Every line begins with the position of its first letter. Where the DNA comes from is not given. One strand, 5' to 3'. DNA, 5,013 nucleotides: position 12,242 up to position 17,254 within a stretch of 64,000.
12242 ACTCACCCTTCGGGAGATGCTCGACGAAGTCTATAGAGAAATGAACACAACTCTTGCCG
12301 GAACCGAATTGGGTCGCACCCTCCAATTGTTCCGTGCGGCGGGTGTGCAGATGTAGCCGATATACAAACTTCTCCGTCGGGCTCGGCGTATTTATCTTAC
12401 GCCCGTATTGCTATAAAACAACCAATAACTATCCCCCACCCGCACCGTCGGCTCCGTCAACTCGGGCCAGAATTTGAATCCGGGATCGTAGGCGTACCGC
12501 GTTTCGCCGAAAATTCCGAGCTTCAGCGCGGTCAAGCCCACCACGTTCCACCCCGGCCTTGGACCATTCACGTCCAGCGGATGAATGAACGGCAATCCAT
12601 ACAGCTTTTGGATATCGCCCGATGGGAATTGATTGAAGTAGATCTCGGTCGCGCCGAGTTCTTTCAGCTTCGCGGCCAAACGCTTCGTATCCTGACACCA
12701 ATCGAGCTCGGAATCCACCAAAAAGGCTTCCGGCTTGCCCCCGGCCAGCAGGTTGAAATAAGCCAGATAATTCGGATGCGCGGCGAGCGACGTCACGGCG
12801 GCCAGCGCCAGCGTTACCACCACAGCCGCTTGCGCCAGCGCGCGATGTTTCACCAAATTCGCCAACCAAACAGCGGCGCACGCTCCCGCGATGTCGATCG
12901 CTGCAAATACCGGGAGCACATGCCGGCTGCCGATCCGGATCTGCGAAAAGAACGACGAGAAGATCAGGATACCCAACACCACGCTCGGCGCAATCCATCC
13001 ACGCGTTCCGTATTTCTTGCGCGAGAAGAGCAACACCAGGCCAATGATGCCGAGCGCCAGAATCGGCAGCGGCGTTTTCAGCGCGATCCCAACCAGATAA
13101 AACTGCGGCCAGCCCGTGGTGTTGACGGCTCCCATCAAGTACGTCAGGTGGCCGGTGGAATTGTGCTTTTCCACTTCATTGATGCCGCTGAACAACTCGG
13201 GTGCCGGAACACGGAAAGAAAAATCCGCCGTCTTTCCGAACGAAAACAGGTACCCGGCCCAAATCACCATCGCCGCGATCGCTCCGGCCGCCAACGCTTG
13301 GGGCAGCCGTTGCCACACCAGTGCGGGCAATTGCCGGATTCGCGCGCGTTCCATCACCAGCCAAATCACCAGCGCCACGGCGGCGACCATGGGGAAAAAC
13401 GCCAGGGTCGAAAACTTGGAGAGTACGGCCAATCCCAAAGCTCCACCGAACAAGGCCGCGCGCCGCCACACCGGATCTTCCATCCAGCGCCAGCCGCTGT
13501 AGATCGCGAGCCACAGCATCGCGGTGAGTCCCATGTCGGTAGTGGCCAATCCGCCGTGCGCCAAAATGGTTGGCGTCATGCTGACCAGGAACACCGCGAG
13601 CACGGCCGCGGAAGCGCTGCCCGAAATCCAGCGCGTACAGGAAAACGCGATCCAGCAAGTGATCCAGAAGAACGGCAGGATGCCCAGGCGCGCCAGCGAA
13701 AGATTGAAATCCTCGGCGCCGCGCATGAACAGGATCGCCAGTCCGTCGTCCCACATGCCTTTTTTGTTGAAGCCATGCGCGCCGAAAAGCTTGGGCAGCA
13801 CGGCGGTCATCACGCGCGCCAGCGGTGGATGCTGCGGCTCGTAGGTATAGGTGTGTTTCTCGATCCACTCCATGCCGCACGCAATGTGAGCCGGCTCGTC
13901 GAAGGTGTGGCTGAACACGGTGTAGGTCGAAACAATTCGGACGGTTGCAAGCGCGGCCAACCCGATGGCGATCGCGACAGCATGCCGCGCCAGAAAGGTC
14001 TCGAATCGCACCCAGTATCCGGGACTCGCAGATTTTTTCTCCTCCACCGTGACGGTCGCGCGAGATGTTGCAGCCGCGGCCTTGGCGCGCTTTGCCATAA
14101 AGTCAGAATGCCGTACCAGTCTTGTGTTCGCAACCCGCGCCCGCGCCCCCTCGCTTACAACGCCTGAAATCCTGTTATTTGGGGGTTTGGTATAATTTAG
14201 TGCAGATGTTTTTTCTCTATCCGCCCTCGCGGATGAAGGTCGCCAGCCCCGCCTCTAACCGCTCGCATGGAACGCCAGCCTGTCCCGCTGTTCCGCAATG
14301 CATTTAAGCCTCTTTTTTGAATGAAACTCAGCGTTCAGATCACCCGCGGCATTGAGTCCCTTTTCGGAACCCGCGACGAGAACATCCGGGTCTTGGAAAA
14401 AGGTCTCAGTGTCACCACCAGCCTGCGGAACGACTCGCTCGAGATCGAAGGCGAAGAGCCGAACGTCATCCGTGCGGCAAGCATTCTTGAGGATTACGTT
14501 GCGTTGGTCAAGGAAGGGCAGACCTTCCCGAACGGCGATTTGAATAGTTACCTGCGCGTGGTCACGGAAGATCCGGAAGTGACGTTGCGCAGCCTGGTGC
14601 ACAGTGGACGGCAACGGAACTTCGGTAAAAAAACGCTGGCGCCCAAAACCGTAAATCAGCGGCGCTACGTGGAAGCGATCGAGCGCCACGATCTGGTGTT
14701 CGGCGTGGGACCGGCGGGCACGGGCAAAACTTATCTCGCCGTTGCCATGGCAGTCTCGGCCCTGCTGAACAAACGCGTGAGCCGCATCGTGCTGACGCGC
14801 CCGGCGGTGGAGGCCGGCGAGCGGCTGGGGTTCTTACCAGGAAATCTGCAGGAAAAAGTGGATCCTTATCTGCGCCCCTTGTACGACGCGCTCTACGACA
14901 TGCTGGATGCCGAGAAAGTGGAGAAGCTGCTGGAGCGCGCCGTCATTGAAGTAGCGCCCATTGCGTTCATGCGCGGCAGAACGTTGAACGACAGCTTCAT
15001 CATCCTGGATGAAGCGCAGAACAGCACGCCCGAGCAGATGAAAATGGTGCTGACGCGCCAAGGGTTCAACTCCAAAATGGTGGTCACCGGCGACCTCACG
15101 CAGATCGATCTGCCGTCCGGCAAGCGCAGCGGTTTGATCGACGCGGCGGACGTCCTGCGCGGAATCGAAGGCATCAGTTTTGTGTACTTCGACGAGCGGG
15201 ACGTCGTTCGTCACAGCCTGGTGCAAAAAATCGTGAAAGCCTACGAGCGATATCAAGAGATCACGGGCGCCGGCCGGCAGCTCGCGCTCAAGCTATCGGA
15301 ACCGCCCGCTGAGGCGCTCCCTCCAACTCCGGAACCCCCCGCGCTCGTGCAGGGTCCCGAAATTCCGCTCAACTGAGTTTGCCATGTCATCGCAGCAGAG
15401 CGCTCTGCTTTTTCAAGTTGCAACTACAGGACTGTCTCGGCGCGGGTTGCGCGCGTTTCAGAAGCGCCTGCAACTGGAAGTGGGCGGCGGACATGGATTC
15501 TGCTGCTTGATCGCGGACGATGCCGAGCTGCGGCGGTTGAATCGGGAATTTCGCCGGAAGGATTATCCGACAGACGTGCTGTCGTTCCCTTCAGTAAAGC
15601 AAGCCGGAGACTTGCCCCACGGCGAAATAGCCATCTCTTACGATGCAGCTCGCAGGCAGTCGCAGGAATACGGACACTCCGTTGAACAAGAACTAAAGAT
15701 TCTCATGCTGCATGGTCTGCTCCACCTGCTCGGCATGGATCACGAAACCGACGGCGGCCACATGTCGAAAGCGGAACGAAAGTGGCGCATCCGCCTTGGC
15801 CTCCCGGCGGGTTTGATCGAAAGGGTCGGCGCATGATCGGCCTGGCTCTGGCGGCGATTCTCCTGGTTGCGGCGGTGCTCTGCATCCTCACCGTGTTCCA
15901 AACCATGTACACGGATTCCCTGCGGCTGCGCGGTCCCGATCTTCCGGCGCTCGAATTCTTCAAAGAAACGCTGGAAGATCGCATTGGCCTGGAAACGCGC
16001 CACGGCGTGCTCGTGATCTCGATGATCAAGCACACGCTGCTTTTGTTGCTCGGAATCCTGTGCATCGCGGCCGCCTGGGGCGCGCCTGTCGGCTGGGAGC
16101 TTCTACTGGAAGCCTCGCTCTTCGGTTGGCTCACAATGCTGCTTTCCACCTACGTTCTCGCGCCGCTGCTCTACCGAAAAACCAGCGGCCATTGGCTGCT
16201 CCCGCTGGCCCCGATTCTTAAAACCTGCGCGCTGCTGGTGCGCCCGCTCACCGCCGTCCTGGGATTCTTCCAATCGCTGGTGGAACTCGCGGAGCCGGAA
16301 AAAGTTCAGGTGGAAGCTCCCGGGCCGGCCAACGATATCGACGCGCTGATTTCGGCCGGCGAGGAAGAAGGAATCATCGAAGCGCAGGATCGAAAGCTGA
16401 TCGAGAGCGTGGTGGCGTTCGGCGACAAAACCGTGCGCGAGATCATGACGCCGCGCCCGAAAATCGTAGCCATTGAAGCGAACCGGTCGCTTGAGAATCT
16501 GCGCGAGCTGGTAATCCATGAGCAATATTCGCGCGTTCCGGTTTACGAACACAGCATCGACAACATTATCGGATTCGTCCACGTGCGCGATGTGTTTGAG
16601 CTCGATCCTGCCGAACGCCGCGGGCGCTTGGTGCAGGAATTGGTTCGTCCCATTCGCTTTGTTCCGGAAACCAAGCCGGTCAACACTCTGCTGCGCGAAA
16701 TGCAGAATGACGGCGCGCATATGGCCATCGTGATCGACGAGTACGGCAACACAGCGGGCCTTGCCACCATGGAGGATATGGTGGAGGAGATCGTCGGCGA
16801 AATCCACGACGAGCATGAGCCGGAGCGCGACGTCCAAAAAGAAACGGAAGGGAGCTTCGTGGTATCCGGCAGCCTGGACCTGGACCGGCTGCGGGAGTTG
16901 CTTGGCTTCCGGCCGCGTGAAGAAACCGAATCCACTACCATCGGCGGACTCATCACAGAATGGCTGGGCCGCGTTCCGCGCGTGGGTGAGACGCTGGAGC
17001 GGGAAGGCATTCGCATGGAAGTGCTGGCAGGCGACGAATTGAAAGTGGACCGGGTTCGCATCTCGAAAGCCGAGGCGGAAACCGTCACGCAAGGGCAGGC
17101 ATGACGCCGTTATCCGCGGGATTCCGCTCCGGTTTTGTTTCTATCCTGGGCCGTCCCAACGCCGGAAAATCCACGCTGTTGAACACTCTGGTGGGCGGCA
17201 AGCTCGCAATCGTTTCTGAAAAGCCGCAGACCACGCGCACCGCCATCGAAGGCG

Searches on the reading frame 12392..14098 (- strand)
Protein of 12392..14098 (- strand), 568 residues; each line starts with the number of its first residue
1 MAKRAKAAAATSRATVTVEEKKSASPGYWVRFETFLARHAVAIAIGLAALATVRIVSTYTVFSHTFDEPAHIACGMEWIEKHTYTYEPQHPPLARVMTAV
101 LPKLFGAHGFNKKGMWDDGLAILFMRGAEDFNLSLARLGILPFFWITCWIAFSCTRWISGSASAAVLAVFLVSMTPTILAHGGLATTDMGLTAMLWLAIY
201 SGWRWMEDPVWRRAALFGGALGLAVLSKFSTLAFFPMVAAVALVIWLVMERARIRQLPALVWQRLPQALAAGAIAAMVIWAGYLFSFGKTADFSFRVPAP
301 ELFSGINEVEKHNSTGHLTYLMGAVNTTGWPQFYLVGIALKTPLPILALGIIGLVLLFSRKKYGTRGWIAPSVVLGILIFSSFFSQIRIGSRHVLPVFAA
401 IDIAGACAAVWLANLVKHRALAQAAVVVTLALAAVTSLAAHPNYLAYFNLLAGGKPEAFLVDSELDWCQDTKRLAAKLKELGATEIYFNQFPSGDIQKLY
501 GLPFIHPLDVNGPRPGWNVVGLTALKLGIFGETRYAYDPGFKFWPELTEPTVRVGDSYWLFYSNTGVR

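Call 83: search_protein_families(library=pfam, proteins=[window:12392-14098:-], max_evalue=0.0001)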
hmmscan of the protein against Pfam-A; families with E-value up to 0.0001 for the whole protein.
window:12392-14098:- (568 aa): 2 families
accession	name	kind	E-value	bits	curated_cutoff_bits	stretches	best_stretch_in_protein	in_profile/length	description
PF02366.24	PMT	-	3e-07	30.7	22.7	1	86-249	41-204/245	Dolichyl-phosphate-mannose-protein mannosyltransferase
PF13231.12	PMT_2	-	3.3e-05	24.6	26.1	1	145-265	33-145/160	Dolichyl-phosphate-mannose-protein mannosyltransferase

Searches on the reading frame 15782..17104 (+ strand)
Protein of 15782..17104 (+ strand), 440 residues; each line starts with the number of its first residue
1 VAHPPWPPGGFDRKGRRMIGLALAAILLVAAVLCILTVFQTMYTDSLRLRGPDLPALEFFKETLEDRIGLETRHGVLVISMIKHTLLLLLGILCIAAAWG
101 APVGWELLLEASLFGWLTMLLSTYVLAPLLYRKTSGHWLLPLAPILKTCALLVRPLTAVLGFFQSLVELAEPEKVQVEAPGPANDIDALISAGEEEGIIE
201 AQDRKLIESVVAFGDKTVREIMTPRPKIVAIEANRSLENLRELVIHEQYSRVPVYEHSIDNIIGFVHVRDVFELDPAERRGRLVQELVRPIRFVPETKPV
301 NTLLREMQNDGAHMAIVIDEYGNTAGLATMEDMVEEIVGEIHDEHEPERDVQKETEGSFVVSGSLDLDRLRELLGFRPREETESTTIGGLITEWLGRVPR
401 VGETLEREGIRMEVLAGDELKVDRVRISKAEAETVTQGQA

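Call 83: search_protein_families(library=pfam, proteins=[window:15782-17104:+], max_evalue=0.0001)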
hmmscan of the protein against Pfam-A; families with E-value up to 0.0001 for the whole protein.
window:15782-17104:+ (440 aa): 2 families
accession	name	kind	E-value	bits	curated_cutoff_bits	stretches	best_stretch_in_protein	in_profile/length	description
PF03471.22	CorC_HlyC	-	2.8e-17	63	27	1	353-429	2-79/81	Transporter associated domain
PF00571.33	CBS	-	9.3e-14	51.9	24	2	218-273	1-53/57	CBS domain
